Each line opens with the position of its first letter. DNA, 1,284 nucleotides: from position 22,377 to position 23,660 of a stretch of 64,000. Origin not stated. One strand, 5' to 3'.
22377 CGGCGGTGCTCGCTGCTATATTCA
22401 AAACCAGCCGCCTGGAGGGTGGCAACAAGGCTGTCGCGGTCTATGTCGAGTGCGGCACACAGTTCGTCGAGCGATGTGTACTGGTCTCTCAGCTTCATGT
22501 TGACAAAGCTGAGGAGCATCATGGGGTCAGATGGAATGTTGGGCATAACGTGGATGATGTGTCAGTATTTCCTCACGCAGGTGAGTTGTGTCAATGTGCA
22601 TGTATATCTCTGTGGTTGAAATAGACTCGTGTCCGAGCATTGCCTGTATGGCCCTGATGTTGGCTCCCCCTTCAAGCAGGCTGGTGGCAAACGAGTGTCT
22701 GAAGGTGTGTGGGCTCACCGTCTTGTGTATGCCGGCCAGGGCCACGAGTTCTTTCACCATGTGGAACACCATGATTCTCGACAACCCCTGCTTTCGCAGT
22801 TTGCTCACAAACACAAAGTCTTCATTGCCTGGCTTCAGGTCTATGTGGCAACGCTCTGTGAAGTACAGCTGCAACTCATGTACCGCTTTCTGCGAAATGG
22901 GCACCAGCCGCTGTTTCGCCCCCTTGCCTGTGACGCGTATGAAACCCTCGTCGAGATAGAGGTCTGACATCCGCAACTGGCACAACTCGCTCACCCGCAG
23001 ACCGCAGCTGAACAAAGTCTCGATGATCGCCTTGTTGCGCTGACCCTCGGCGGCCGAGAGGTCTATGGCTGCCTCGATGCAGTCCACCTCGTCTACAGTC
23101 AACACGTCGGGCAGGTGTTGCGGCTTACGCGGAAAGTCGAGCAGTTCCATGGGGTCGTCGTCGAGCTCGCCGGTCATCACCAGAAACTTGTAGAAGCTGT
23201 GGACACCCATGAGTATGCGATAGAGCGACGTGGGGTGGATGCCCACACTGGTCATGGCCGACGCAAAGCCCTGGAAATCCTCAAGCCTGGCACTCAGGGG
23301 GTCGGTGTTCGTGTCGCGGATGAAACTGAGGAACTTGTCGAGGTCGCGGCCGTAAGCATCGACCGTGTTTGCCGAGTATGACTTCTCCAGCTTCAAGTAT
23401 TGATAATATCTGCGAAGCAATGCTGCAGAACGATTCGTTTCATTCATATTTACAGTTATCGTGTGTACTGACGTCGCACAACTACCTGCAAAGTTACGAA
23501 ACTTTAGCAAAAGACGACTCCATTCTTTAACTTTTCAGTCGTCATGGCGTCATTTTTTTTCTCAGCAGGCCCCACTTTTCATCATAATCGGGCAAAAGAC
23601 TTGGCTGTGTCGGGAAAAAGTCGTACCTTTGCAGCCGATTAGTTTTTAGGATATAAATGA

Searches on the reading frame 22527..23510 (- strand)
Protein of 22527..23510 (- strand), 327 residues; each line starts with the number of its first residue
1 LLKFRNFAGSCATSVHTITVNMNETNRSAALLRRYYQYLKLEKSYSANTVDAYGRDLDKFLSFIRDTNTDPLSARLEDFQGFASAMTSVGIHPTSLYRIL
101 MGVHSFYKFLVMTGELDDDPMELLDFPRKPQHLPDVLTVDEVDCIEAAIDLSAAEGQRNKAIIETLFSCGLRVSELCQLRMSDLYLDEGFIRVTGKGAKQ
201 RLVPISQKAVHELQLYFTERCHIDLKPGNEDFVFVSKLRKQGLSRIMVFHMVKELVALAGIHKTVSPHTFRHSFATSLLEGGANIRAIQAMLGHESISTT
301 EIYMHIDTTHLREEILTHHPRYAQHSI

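Call 17: search_protein_families(library=pfam, proteins=[window:22527-23510:-])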
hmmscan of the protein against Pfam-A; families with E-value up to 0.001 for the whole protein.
window:22527-23510:- (327 aa): 2 families
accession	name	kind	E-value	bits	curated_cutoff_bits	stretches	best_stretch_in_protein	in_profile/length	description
PF00589.27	Phage_integrase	-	1.6e-43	148.9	27.1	1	136-309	2-171/172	Phage integrase family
PF02899.23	Phage_int_SAM_1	-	1.2e-14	54.7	22.3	1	33-111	2-80/83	Phage integrase, N-terminal SAM-like domain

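Call 79: search_protein_families(library=ncbifam, proteins=[window:22527-23510:-], max_evalue=0.00001)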
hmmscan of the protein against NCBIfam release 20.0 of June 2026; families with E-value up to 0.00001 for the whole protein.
window:22527-23510:- (327 aa): 12 families
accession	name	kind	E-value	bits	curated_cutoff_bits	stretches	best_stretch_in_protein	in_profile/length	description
TIGR02225.1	recomb_XerD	equivalog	3.2e-93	312.2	329.6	1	34-321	2-289/290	site-specific tyrosine recombinase XerD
NF001399.0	PRK00283.1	subfamily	1.2e-86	290.7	279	1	27-321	4-298/300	tyrosine recombinase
TIGR02224.1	recomb_XerC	equivalog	7.4e-80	268.5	335.15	1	34-322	2-293/295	tyrosine recombinase XerC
NF040815.2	recomb_XerA_Arch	equivalog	9e-65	218.8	220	1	34-314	2-262/263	site-specific tyrosine recombinase/integron integrase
NF002331.0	PRK01287.1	subfamily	9e-51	172.9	371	1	21-320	16-326/365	site-specific tyrosine recombinase XerC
TIGR02249.1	integrase_gron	subfamily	1.7e-38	132.7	265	2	240-309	234-303/315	integron integrase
NF003462.0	PRK05084.1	equivalog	9.6e-34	116.7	267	1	154-315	192-353/360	tyrosine recombinase XerS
NF011946.0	PRK15417.1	equivalog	1.3e-24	87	435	2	251-306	260-315/337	integron integrase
NF007370.0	PRK09870.1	subfamily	5e-17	62.2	221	1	136-304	12-177/200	tyrosine-type DNA invertase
NF007371.0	PRK09871.1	subfamily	1.1e-15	57.7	222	1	137-304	7-172/198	tyrosine-type DNA invertase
NF002685.0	PRK02436.1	equivalog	2.6e-08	34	178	1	42-304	11-244/245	site-specific tyrosine recombinase XerD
NF040693.1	recomb_GmtY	equivalog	1.1e-07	31.5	340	0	265-314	391-440/441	gamma-mobile-trio recombinase GmtY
